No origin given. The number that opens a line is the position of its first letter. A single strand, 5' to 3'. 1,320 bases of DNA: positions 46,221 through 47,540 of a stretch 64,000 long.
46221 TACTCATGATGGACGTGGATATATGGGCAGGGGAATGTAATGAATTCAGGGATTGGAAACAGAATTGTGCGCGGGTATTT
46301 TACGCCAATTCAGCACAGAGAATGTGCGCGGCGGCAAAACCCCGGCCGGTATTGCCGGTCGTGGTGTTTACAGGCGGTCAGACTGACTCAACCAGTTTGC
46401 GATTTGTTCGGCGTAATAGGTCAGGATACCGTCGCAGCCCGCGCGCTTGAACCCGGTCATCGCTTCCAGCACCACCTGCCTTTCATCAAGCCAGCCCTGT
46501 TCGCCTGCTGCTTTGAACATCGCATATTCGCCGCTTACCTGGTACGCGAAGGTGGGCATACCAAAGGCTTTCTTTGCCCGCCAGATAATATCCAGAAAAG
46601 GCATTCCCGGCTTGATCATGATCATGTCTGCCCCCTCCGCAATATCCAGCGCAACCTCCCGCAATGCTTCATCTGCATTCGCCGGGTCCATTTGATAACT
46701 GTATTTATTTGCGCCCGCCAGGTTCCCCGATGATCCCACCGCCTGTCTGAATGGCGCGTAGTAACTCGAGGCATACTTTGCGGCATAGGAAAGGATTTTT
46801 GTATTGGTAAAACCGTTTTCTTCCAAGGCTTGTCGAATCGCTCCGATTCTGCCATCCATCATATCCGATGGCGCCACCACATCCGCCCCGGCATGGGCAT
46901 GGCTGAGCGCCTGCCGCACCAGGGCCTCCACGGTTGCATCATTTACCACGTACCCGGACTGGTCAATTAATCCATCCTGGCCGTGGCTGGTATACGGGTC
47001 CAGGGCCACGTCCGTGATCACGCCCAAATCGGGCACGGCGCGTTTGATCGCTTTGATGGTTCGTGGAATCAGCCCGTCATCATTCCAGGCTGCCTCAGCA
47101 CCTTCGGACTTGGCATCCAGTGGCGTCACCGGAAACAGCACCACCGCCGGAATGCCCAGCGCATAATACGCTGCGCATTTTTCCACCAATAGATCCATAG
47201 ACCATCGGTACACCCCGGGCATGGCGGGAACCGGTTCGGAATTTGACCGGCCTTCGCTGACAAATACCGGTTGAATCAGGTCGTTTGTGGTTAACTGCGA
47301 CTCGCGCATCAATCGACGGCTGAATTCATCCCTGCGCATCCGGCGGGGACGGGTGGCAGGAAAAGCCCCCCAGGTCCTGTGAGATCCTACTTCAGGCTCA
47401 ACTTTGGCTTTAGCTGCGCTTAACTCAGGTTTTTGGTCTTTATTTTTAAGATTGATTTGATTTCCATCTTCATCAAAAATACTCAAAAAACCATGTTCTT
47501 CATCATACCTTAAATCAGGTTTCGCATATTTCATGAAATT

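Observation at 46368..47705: hemB is translationally fused to a foreign AT-rich ~105-codon module and seems to have lost its own start codon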

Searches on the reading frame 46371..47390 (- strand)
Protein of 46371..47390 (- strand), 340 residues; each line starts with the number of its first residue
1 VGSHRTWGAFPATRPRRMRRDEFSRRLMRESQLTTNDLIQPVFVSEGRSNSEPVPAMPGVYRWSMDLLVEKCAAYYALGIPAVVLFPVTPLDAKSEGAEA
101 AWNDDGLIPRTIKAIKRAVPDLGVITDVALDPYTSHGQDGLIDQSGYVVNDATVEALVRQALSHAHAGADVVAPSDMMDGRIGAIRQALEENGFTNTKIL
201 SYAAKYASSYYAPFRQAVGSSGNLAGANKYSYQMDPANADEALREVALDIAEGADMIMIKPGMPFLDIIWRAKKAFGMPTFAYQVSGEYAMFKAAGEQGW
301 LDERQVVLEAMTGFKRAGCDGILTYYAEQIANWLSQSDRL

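Call 18: find_related_loci(query=window:46371-47390:-, collection=genome_contigs, flank=4000)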
Query window:46371-47390:- (340 aa) in genome_contigs; peptide patterns used: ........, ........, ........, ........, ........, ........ (x = any residue, [..] = any of these).
600 stretches matched a pattern (row limit reached: there are more); 597 encode a relative of the query (tblastn E <= 1e-3); the best 80 are kept; 80 distinct loci.
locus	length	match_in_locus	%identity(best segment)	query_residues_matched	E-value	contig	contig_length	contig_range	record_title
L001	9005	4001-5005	68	1-335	4e-155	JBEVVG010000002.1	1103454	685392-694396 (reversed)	MAG: Candidatus Thiodiazotropha sp. isolate AUST1 L219 c_000000000002, whole genome shotgun sequence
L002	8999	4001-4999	68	4-336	8e-154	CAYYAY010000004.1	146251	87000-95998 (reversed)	MAG TPA_asm: uncultured Lamprocystis sp. isolate SRP242652_co2_206 genome assembly, contig: NODE_111_length_146251_cov_2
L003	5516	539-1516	70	9-334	5e-155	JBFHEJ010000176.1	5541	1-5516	MAG: Lysobacterales bacterium isolate Mix_sand07.2021.05.D.7 k141_2853646_length_5541_cov_9.0000, whole genome shotgun s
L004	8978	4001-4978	68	10-335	6e-153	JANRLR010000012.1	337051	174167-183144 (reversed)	MAG: Methylophilus sp. isolate bins.527 k141_3064650, whole genome shotgun sequence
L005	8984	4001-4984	68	7-334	1e-152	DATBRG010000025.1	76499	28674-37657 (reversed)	MAG TPA_asm: Methylophilaceae bacterium isolate SMAG_U4123 k141_447299, whole genome shotgun sequence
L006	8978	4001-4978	68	10-335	2e-152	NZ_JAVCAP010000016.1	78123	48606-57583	Methylophilus aquaticus strain VKM B-3159 platanus_K_default_16, whole genome shotgun sequence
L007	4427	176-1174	66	2-334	2e-155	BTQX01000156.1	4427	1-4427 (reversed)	MAG: Gammaproteobacteria bacterium BMS9Abin25 DNA, NODE_9188_length_4427, whole genome shotgun sequence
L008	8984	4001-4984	66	10-337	3e-151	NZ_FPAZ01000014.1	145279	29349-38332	Pseudoalteromonas lipolytica strain CGMCC 1.8499, whole genome shotgun sequence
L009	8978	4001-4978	67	10-335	2e-151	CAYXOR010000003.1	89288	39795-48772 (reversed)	MAG TPA_asm: uncultured Methylophilaceae bacterium isolate SRP128015_co1_168 genome assembly, contig: NODE_106_length_89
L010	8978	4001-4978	68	10-335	4e-151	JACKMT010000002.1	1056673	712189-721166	MAG: Chromatiaceae bacterium isolate HK-STAS-PROT-125 HK-STAS-PROT-125_2, whole genome shotgun sequence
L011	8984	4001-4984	66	10-337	4e-151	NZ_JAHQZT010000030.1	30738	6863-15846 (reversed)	Marinobacterium weihaiense strain A346 scaffold_30_length=30739, whole genome shotgun sequence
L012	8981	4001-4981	67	10-336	8e-151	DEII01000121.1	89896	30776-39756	MAG TPA_asm: Methylococcaceae bacterium UBA2778 UBA2778_contig_5825, whole genome shotgun sequence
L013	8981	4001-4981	67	10-336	9e-151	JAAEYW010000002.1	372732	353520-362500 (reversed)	MAG: Oceanospirillales bacterium isolate P03BWT1Cbin.2 NODE_7_length_372732_cov_195.803, whole genome shotgun sequence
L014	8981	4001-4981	66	10-336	1e-150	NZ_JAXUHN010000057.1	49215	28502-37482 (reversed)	Methylomicrobium sp. Wu6 k119_224, whole genome shotgun sequence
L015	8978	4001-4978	66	9-334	1e-150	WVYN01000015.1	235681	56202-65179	MAG: Gammaproteobacteria bacterium isolate CS3-C001 C_merged_R1_(paired)_contig_69063, whole genome shotgun sequence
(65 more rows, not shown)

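Call 76: search_protein_families(library=pfam, proteins=[L081:6651-6881:+, L081:6881-7096:+, L081:7075-7365:+], max_evalue=0.01)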
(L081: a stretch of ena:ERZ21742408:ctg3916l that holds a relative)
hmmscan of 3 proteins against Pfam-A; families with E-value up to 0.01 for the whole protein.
L081:6651-6881:+ (77 aa): 1 family
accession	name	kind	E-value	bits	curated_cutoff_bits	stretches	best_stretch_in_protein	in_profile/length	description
PF05598.16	DUF772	-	6.9e-10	39.2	23.1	1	7-50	26-67/74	Transposase domain (DUF772)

L081:6881-7096:+ (72 aa): 2 families
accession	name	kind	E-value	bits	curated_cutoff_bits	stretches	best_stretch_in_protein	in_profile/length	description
PF01609.27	DDE_Tnp_1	-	2.3e-08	34.5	23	1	16-62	16-67/200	Transposase DDE domain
PF13612.12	DDE_Tnp_1_3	-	0.0047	17.4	27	1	18-62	32-76/155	Transposase DDE domain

L081:7075-7365:+ (97 aa): 0 families
